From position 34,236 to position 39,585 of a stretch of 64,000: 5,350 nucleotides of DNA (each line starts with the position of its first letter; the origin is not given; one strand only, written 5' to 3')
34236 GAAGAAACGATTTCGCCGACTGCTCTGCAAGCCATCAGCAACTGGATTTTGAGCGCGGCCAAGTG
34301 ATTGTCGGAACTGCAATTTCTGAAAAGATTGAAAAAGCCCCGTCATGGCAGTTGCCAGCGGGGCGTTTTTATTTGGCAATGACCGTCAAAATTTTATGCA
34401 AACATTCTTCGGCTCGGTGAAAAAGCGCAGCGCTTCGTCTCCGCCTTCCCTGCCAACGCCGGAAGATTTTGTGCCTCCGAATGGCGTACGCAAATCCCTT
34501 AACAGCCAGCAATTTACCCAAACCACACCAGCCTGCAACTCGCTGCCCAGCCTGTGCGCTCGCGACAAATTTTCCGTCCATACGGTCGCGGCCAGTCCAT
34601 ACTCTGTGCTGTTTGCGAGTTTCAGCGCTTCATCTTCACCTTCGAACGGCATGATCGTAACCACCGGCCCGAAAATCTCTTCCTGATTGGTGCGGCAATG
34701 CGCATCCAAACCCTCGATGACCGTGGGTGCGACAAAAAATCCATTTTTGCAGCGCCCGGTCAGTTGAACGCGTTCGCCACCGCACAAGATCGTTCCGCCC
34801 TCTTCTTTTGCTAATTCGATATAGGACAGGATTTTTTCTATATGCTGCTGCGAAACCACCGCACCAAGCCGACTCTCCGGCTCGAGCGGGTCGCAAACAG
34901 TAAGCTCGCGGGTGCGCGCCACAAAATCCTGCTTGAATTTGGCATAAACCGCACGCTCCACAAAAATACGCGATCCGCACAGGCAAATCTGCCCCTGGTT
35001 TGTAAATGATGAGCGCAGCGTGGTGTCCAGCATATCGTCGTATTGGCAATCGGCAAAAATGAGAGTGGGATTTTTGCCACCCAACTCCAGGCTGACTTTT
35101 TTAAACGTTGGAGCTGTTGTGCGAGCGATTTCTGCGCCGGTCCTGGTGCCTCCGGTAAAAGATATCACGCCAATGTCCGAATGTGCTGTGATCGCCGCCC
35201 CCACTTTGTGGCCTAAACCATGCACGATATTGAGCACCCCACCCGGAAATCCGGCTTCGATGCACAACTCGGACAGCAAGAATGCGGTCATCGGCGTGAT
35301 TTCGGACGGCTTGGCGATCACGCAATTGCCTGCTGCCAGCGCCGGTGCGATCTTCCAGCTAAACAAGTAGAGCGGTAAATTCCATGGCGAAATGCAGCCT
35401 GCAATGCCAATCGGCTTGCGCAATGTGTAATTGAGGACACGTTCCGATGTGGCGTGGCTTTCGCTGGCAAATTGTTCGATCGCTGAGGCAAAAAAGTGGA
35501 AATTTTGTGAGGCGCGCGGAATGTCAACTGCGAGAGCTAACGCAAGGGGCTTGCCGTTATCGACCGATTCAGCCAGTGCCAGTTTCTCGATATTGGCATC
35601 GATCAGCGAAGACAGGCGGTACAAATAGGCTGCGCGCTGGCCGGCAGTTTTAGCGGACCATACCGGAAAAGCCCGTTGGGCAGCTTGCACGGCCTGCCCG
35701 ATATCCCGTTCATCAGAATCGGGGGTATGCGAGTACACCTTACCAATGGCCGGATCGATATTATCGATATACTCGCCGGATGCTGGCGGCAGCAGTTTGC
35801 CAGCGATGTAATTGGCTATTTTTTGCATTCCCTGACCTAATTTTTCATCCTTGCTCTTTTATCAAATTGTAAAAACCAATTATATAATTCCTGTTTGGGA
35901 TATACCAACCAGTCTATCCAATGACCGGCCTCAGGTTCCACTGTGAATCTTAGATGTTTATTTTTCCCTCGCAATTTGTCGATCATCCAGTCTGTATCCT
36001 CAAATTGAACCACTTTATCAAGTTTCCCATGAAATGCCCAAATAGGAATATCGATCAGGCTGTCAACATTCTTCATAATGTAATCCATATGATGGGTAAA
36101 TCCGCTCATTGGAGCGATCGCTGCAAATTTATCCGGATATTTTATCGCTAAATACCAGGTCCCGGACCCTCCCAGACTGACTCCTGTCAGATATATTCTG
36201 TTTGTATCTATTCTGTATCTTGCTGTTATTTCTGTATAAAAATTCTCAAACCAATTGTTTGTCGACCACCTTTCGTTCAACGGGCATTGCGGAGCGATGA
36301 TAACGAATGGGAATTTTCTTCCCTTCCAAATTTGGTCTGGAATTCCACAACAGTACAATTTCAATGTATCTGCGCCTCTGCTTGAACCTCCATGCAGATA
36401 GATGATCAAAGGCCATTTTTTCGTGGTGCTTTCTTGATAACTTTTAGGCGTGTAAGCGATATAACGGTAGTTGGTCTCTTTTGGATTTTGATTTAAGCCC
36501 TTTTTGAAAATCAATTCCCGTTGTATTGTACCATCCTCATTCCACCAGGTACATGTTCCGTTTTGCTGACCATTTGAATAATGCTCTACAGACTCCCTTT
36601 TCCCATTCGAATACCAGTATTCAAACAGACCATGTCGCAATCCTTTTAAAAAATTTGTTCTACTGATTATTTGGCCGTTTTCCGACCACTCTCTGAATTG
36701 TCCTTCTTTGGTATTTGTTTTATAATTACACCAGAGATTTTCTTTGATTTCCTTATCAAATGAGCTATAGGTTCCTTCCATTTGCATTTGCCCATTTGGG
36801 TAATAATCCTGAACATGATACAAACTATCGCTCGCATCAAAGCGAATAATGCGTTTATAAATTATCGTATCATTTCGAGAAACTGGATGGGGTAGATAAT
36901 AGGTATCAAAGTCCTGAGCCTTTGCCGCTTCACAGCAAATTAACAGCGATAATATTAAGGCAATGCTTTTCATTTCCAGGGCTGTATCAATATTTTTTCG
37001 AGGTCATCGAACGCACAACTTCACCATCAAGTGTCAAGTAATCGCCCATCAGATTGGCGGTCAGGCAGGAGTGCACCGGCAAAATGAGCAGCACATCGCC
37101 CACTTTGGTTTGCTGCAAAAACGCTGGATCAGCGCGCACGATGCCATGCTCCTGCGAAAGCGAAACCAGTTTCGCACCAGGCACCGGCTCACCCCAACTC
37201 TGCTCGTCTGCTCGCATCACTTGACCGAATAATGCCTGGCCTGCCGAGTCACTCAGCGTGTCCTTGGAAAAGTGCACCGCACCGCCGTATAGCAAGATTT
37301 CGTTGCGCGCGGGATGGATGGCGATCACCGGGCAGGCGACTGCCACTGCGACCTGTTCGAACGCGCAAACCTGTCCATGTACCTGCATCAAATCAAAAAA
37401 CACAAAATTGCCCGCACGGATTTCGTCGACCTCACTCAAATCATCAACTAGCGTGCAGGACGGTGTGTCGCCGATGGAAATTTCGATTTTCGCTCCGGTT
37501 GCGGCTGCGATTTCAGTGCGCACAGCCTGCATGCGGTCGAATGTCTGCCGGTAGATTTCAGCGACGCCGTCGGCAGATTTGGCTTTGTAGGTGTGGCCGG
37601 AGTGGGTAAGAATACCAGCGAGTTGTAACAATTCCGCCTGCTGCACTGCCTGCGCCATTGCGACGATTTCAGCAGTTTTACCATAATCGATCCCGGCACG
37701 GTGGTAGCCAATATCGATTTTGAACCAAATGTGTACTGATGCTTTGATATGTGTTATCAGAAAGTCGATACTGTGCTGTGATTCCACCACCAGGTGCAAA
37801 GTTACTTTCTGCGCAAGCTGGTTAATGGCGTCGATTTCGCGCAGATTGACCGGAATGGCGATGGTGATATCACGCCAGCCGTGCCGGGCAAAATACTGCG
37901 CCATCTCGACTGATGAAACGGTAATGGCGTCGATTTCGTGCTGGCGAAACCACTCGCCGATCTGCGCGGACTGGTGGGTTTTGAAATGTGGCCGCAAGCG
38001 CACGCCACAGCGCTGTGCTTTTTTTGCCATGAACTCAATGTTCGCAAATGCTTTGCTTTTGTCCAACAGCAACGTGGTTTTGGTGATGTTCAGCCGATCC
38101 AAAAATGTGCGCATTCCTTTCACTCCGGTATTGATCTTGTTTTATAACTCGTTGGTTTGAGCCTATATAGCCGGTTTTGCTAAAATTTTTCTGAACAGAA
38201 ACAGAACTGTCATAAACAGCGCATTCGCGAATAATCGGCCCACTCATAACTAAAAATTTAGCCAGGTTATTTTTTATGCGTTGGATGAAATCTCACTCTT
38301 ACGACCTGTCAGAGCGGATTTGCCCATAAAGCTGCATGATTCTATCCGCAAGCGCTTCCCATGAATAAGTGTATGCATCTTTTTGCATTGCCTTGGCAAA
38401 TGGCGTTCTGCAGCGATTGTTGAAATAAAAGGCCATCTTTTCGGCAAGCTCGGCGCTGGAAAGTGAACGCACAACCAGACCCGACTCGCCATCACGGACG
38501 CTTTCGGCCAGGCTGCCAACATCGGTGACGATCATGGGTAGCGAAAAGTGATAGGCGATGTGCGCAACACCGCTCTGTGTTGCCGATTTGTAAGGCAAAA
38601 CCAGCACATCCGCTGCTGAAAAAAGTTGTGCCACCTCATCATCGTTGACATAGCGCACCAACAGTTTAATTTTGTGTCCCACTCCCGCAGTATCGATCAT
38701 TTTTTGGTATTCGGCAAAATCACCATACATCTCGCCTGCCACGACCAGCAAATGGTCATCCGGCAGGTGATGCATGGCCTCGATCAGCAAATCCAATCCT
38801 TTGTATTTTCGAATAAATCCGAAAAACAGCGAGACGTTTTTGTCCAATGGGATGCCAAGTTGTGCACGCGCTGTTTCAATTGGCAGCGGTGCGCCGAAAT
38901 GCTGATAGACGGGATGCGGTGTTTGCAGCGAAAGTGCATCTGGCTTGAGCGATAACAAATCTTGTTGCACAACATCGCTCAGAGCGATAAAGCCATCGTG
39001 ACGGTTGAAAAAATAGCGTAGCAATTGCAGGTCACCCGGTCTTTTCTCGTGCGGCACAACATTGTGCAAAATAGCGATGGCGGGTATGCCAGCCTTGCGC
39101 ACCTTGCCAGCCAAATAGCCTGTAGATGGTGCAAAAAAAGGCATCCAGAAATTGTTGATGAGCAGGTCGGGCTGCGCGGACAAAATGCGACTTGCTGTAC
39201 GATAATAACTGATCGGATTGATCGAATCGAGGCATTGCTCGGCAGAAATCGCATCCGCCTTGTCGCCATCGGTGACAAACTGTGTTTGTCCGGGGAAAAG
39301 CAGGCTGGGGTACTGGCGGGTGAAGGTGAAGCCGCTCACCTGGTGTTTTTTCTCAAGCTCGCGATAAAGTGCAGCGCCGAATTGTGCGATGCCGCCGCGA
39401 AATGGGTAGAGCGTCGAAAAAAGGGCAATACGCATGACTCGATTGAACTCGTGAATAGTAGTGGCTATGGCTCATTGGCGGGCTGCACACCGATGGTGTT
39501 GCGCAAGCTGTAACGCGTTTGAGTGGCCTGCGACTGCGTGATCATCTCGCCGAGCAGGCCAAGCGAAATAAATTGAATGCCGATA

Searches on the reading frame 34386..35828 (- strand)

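Call 27: search_protein_families(library=pfam, proteins=[window:34386-35828:-], max_evalue=0.0001)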
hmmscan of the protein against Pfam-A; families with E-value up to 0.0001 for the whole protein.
window:34386-35828:- (480 aa): 1 family
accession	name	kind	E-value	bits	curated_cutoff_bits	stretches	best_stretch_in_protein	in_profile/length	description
PF00171.27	Aldedh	-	2.6e-161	537.7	23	1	18-476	6-461/461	Aldehyde dehydrogenase family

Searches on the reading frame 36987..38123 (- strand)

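Call 27: search_protein_families(library=pfam, proteins=[window:36987-38123:-], max_evalue=0.0001)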
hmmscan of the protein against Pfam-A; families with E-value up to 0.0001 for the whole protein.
window:36987-38123:- (378 aa): 2 families
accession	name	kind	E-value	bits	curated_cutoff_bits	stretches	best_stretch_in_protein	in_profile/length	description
PF14031.13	D-ser_dehydrat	-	3.5e-17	63.3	22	1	259-364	1-96/97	Putative serine dehydratase domain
PF01168.26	Ala_racemase_N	-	2.3e-16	60.6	24.1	1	24-243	5-217/220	Alanine racemase, N-terminal domain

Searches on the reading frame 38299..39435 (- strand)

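Call 63: search_protein_families(library=pfam, proteins=[window:38299-39435:-], max_evalue=0.0001)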
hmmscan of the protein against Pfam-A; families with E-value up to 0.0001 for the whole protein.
window:38299-39435:- (378 aa): 4 families
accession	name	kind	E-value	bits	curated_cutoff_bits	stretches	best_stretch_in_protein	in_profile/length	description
PF00534.26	Glycos_transf_1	-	6.2e-24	84.9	26.4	1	187-355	3-170/172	Glycosyl transferases group 1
PF13692.12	Glyco_trans_1_4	-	7.6e-20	72.1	27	1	201-336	3-138/142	Glycosyl transferases group 1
PF13439.12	Glyco_transf_4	-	5.5e-09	36.7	28.5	1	14-162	2-150/170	Glycosyltransferase Family 4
PF13579.12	Glyco_trans_4_4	-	1.9e-05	25.5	29.7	1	14-165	1-147/158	Glycosyl transferase 4-like domain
